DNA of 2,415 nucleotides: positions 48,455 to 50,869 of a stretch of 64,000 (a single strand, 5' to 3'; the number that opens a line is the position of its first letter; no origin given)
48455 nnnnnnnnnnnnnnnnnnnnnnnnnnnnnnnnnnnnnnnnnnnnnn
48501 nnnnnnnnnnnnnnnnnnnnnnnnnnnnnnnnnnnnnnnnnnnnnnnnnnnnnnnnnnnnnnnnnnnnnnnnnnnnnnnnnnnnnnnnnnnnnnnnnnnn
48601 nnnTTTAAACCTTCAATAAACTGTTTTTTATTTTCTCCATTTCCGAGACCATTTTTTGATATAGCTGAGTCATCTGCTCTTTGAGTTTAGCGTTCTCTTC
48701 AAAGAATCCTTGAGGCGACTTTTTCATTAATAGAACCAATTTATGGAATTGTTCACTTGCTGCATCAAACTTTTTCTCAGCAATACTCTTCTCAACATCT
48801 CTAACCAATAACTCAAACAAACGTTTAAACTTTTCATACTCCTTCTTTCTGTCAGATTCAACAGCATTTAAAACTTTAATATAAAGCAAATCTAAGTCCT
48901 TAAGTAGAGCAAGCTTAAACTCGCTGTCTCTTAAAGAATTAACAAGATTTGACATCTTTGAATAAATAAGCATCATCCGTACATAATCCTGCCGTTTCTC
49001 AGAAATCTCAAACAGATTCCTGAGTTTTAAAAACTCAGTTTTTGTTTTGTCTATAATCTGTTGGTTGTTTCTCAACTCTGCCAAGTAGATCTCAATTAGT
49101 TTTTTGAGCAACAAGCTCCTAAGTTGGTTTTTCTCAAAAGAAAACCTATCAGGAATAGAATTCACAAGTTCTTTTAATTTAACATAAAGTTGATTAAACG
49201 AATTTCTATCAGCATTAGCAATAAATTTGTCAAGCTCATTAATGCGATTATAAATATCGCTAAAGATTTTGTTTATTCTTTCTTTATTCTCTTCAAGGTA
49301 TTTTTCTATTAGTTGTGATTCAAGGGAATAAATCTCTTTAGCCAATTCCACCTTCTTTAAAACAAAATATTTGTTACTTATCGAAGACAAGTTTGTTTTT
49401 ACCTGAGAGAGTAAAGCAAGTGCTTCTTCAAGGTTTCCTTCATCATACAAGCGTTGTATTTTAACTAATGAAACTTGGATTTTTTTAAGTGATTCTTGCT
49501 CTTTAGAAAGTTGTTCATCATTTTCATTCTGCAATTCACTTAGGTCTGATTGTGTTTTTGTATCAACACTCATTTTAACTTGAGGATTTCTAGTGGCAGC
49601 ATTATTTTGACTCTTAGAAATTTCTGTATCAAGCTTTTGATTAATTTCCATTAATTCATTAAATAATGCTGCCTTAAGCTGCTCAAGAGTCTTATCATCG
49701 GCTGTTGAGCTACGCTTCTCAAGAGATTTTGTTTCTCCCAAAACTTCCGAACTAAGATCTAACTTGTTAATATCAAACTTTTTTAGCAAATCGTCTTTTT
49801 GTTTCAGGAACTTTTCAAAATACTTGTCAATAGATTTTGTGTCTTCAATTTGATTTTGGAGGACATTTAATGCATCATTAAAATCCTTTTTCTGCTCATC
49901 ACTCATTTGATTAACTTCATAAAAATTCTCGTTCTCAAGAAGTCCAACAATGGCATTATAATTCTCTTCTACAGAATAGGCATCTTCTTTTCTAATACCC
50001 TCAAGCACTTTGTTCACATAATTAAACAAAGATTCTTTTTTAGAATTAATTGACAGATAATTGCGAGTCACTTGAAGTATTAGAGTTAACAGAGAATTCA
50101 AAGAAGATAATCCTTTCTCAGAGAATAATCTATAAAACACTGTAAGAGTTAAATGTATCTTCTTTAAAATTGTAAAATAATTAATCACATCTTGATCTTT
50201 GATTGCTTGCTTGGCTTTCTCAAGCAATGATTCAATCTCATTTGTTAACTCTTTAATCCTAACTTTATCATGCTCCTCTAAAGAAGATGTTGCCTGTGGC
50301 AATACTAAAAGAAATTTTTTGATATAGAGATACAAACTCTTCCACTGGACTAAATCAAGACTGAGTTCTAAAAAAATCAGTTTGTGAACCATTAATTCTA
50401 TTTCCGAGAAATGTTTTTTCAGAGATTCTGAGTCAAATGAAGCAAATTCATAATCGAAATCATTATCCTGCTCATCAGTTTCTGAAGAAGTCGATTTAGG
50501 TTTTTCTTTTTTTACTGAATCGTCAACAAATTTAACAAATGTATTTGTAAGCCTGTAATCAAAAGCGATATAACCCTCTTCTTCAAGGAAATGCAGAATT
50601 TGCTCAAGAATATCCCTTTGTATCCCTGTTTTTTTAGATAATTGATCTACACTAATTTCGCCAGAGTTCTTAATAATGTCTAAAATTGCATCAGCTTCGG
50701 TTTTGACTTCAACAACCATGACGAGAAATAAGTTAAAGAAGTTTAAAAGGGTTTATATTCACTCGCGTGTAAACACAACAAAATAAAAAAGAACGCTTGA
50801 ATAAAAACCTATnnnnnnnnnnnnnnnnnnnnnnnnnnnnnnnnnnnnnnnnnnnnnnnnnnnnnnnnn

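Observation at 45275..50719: Type IV pilus/archaellum-like assembly operon with split platform protein and an unusual 704-aa wHTH-coiled-coil first gene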

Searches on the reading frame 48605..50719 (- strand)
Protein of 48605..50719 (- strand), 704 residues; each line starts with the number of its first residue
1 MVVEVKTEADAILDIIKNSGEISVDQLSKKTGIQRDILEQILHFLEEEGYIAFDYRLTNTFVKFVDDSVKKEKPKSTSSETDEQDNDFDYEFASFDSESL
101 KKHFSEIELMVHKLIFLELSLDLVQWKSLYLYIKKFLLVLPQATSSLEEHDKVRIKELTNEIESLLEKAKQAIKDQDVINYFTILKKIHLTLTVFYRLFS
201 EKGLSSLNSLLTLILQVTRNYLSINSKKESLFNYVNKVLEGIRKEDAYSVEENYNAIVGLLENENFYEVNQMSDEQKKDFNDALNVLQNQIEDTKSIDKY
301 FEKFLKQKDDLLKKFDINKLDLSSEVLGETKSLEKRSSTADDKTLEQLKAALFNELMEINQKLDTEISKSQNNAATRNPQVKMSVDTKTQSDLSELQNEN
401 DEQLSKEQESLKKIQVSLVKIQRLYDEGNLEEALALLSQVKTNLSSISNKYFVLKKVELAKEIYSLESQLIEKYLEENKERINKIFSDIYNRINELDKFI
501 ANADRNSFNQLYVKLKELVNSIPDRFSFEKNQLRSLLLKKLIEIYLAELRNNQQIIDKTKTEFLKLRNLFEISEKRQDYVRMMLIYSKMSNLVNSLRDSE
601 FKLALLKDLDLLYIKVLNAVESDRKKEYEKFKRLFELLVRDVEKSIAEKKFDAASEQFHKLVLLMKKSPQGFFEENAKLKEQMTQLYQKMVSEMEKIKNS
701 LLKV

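Call 3: search_protein_families(library=pfam, proteins=[window:48605-50719:-], max_evalue=0.01)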
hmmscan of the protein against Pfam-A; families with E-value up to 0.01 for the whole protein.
window:48605-50719:- (704 aa): 3 families
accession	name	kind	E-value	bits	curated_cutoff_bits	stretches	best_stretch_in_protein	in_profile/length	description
PF24409.1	wHTH-PRTase_assc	-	0.00051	20.5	27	1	20-81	10-70/83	wHTH-PRTase associated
PF01047.28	MarR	-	0.00088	19.6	24.6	1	12-52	8-48/59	MarR family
PF02082.26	Rrf2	-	0.004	17.7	30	0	11-51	11-53/132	Iron-dependent Transcriptional regulator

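Call 4: search_protein_families(library=ncbifam, proteins=[window:48605-50719:-], max_evalue=0.01)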
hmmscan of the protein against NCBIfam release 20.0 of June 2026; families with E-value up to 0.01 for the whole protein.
window:48605-50719:- (704 aa): 2 families
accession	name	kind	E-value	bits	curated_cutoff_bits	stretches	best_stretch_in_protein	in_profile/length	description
NF053660.1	ORF80_fam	equivalog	0.0025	17.6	95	1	10-52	5-47/70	ORF80 family leucine zipper DNA-binding protein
TIGR00738.1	rrf2_super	superfamily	0.0074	16.2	73.3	0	12-51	14-55/132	Rrf2 family transcriptional regulator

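Call 8: find_homologous_proteins(query=window:48605-50719:-, max_evalue=0.001)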
Query window:48605-50719:- (704 aa): 2 proteins with E <= 0.001 among 8000 candidates.
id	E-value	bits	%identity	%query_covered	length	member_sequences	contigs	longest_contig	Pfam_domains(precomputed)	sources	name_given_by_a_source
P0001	0.0e+0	1433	100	100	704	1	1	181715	-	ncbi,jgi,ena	-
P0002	7.2e-35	139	29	40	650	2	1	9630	-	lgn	-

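Call 12: find_encoding_contigs(protein=P0002, flank=10000, max_places=6)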
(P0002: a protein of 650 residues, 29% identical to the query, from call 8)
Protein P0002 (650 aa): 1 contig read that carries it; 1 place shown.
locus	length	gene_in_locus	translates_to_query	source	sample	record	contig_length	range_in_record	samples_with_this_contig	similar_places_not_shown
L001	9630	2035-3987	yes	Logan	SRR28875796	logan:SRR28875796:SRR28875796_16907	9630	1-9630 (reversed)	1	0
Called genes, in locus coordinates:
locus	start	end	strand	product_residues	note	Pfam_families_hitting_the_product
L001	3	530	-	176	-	?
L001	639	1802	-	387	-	-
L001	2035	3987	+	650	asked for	-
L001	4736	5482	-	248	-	PF00254:FKBP_C, PF22199:FKBP26_IF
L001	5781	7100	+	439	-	-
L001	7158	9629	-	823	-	?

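Call 13: find_encoding_contigs(protein=P0001, flank=10000, max_places=4)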
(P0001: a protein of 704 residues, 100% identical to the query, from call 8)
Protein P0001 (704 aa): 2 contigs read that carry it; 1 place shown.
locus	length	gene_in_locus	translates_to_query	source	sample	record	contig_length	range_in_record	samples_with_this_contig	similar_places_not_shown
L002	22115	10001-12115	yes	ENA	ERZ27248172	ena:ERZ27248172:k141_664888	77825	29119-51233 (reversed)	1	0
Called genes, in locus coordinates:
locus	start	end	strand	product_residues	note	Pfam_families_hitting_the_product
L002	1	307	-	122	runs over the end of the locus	-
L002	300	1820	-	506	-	PF01368:DHH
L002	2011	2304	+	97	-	-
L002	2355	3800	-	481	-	PF01368:DHH, PF27767:Arc_Cdc45 (weak), PF21763:DHH_CID, PF02272:DHHA1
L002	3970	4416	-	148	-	PF08069:Ribosomal_S13_N, PF00312:Ribosomal_S15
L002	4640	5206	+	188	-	PF01025:GrpE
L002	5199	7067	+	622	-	PF00012:HSP70, PF02782:FGGY_C (faint), PF06723:MreB_Mbl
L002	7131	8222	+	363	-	PF00226:DnaJ, PF01556:DnaJ_C, PF00684:DnaJ_CXXCXGXG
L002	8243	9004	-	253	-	PF01026:TatD_DNase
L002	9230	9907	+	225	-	PF00254:FKBP_C, PF22199:FKBP26_IF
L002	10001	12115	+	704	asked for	-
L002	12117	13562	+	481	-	PF00437:T2SSE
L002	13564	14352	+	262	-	PF00482:T2SSF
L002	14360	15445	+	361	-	PF00482:T2SSF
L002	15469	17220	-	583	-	PF01909:NTP_transf_2 (weak)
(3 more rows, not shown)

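Call 28: search_solved_structures(query=window:48605-50719:-, max_evalue=1)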
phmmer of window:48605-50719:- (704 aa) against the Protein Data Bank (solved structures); distinct sequences matched with E-value up to 1: 1.
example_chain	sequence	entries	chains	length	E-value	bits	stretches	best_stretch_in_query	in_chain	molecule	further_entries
2eth_A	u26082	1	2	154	0.044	15.8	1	540-666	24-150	transcriptional regulator, putative, Mar family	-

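Call 29: search_protein_representatives(alignment_id=A1)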
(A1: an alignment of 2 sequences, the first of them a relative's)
Query: 2 sequences, 726 profile positions. Proteins with E-value up to 0.001 (for the whole library): 193; up to 1e-10: 54; up to 1e-30: 5. The best 150 are listed.
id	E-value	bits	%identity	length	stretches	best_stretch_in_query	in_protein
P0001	0.0e+00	1243.3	-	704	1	1-726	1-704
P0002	0.0e+00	1091.2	-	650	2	1-398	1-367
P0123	2.6e-142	492.3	-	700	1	1-723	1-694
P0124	1.3e-44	169.4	-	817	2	4-298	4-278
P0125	5.0e-41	157.5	-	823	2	4-292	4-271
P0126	3.9e-21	91.8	-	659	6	4-75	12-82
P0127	3.8e-20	88.5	-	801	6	5-75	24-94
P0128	9.2e-20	87.2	-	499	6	5-69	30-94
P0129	4.4e-19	85.0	-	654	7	4-70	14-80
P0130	8.5e-19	84.1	-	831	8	4-88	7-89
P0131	2.2e-18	82.7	-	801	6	4-72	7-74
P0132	2.5e-18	82.5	-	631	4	505-719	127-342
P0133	3.2e-18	82.2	-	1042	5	4-69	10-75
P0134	3.3e-18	82.1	-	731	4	4-84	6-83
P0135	5.0e-18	81.5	-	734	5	2-75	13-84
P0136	1.6e-17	79.8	-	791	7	5-91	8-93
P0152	1.3e-13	66.9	-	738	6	5-91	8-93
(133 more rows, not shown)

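Call 58: predict_structure(alignment_id=A5)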
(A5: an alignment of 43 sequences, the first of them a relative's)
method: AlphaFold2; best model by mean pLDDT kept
length: 704 residues; sequences in the alignment: 43
mean_pLDDT: 79.3   pTM: 0.38
mean pLDDT of the five models: 79.3, 72.9, 72.9, 72.0, 71.8
residues with pLDDT >= 90: 223; 70-90: 337; 50-70: 73; < 50: 71
segments of 3 or more residues with pLDDT < 50: 1-5, 69-94, 336-349, 373-390
pLDDT, mean of each block of 10 residues (from residue 1): 60 91 94 91 89 91 76 38 35 57 80 78 77 85 86 89 89 81 85 83 78 79 75 84 82 78 62 66 65 72 74 72 61 49 47 50 55 41 42 66 83 92 90 88 85 84 88 80 87 94 93 93 81 88 90 91 96 94 96 91 92 92 90 95 95 95 92 90 95 87 65
secondary structure, 60 per line:
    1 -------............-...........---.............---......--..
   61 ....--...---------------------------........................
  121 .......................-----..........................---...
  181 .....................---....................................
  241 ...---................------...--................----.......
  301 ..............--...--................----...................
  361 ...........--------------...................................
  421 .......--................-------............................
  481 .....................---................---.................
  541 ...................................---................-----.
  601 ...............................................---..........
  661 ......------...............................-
elements in order (helices of 4 or more, strands of 3 or more residues): H8-19 E21-23 H24-31 H35-47 E51-56 E59-64 H97-143 H149-174 H178-201 H205-243 H247-262 H274-289 H294-314 H322-337 H342-371 H386-427 H430-445 H453-501 H505-520 H524-575 H579-594 H600-647 H651-666 H673-703

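Call 62: fold_search(model_id=the predicted structure, library=pdb)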
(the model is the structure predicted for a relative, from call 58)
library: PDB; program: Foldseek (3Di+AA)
matches with E <= 10: 886; with E <= 0.001: 0
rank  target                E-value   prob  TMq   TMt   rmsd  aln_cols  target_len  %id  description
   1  5k5q_C                2.8e-02  1.00  0.09  0.57   3.6        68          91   19  Structure of AspA-DNA complex: novel centromere bindng protein-centromere complex (released 2016-06-01)
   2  4rs8_B                3.8e-02  1.00  0.09  0.69   2.1        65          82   20  Apo structure of novel pNOB8 plasmid centromere binding protein (released 2015-09-16)
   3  4rs8_A                4.8e-02  1.00  0.09  0.67   1.3        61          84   21  Apo structure of novel pNOB8 plasmid centromere binding protein (released 2015-09-16)
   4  4ooi_B                5.9e-02  1.00  0.09  0.60   2.5        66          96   23  Reduced HlyU from Vibrio cholerae N16961 (released 2014-12-31)
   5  4ooi_C                6.5e-02  1.00  0.08  0.53   2.8        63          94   21  Reduced HlyU from Vibrio cholerae N16961 (released 2014-12-31)
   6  5k5q_A                7.4e-02  1.00  0.09  0.64   4.5        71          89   18  Structure of AspA-DNA complex: novel centromere bindng protein-centromere complex (released 2016-06-01)
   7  4omy_A                7.7e-02  1.00  0.08  0.58   2.0        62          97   24  Crystal Structure of SeMet NolR from Sinorhizobium fredii in complex with oligo AT DNA (released 2014-04-16)
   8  5k5q_B                8.1e-02  1.00  0.09  0.61   2.6        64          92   20  Structure of AspA-DNA complex: novel centromere bindng protein-centromere complex (released 2016-06-01)
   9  4omz_C                8.1e-02  1.00  0.09  0.56   2.4        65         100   23  Crystal Structure of NolR from Sinorhizobium fredii (released 2014-04-16)
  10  9hmf_K                8.1e-02  0.15  0.08  0.08  51.2       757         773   11  Periplasmic scaffold of the Campylobacter jejuni flagellar motor (alpha carbon trace) (released 2024-12-25)
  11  8za5_B                8.4e-02  1.00  0.08  0.41   1.6        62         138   22  Crystal structure of HsmR (released 2025-10-29)
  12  4omz_B                8.4e-02  1.00  0.09  0.57   2.4        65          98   23  Crystal Structure of NolR from Sinorhizobium fredii (released 2014-04-16)
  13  4omz_A                8.8e-02  1.00  0.09  0.57   2.4        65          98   23  Crystal Structure of NolR from Sinorhizobium fredii (released 2014-04-16)
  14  4k2e_A                9.2e-02  1.00  0.09  0.59   2.3        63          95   24  HlyU from Vibrio cholerae N16961 (released 2014-04-30)
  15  3gw2                  9.6e-02  1.00  0.08  0.59   1.7        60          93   20  Crystal structure of possible transcriptional regulatory protein (fragment 1-100) from Mycobacterium bovis. Northeast St (released 2009-04-21)
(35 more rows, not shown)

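Call 70: list_cluster_members(proteins=[P0001, P0003, P0152, P0136])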
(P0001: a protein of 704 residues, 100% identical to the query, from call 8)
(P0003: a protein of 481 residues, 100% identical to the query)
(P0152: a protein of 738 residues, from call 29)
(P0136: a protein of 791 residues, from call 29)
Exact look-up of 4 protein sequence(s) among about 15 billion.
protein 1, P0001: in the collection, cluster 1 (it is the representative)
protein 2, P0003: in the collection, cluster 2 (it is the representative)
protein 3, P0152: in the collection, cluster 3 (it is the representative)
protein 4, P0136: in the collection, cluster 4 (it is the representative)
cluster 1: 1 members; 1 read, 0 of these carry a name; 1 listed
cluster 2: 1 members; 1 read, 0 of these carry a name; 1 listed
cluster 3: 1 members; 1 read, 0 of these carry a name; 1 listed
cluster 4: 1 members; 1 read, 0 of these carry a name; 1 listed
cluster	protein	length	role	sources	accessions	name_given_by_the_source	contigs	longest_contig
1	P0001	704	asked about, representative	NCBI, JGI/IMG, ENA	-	-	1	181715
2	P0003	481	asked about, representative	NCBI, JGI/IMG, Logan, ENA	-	-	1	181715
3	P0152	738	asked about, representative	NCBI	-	-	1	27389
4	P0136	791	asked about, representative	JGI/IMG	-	-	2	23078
